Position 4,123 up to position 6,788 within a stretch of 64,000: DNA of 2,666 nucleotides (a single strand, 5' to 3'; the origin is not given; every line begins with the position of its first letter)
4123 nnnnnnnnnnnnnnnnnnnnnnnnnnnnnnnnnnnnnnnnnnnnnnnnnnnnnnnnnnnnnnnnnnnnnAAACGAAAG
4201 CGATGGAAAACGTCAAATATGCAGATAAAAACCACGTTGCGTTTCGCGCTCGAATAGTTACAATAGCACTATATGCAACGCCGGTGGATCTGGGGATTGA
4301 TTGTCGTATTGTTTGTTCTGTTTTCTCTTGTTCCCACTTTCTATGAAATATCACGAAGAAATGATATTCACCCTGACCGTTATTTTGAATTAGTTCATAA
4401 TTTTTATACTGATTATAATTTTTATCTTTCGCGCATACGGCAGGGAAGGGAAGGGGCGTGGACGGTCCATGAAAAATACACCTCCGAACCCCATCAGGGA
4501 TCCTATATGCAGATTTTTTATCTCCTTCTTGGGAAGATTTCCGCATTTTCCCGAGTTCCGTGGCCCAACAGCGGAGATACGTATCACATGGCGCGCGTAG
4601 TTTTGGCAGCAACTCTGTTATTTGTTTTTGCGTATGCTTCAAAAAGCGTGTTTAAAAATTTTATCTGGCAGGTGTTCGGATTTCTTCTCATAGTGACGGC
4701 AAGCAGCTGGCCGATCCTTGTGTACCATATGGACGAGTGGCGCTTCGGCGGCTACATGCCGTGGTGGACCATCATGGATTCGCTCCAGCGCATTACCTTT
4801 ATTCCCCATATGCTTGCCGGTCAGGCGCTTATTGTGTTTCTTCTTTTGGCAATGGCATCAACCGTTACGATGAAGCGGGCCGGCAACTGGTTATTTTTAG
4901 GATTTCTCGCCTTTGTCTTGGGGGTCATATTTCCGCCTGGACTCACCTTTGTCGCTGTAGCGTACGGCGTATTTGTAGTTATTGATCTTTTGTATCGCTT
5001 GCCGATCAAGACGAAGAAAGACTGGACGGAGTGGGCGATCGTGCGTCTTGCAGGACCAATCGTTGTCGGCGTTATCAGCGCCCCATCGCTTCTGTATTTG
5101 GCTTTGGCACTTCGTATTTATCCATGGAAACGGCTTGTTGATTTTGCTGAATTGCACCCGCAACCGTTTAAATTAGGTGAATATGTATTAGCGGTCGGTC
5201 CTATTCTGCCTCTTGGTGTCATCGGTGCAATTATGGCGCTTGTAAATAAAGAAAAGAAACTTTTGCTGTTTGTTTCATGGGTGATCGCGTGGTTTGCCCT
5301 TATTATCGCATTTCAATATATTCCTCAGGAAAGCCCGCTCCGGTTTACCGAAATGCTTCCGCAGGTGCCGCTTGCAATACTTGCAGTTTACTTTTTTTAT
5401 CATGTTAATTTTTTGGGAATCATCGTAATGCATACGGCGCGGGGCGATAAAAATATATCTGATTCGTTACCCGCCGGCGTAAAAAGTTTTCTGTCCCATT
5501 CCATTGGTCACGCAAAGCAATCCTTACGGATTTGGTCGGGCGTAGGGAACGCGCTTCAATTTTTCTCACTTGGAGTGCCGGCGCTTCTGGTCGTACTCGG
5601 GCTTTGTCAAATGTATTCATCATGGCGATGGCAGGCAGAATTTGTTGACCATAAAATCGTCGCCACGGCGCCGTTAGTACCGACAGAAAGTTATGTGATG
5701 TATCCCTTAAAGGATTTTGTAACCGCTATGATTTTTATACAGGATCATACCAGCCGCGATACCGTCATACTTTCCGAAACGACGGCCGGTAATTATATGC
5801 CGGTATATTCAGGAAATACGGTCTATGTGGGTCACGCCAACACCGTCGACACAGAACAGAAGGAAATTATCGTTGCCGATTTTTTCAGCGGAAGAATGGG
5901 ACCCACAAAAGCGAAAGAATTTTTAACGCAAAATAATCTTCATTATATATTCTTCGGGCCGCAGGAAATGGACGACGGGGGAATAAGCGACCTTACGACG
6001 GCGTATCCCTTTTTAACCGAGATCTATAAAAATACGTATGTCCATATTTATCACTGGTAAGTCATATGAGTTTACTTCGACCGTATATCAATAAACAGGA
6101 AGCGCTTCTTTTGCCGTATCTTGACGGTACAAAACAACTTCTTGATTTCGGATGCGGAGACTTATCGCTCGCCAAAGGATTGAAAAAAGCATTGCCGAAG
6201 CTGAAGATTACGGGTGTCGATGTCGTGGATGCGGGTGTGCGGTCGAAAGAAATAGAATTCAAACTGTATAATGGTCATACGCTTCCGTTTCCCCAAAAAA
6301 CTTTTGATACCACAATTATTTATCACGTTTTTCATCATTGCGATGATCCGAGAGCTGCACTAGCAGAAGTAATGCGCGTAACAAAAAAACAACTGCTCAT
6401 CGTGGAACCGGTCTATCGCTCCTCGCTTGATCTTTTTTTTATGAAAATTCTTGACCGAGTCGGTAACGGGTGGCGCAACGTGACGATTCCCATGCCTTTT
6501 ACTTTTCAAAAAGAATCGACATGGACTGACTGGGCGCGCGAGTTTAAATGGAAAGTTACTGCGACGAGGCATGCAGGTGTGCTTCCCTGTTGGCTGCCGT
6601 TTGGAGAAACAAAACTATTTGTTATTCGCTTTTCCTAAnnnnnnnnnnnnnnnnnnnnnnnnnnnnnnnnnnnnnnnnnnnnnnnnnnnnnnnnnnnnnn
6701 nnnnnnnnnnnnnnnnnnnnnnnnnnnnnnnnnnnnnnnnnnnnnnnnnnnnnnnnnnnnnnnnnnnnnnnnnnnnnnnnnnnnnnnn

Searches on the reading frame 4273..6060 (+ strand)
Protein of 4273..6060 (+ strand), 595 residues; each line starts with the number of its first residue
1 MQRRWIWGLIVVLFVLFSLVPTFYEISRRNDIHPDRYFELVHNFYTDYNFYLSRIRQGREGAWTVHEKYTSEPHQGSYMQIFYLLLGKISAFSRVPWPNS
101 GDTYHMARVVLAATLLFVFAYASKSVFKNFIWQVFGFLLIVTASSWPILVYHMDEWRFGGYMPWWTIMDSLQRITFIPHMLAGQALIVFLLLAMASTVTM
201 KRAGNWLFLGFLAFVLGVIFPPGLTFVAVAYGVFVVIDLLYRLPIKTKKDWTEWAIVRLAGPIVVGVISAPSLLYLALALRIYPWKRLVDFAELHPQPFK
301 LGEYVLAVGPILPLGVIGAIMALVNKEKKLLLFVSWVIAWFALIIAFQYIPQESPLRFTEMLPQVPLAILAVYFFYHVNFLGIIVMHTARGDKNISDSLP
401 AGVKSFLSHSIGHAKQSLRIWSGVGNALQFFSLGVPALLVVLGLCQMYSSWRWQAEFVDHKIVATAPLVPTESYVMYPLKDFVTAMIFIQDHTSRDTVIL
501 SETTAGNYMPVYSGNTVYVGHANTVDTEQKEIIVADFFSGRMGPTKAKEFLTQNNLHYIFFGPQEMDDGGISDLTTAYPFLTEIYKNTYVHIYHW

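Call 34: find_encoding_contigs(protein=window:4273-6060:+, flank=10000, max_places=5)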
Protein window:4273-6060:+ (595 aa): no gene with exactly this product is on record in the collection.

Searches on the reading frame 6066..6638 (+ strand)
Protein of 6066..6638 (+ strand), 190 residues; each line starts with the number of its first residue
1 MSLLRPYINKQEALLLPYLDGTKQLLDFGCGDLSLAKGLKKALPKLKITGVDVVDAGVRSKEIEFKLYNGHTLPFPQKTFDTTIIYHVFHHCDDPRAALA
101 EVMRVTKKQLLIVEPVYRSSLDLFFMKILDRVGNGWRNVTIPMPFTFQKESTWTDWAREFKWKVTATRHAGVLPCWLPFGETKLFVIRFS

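Call 36: find_encoding_contigs(protein=window:6066-6638:+, flank=10000, max_places=5)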
Protein window:6066-6638:+ (190 aa): no gene with exactly this product is on record in the collection.
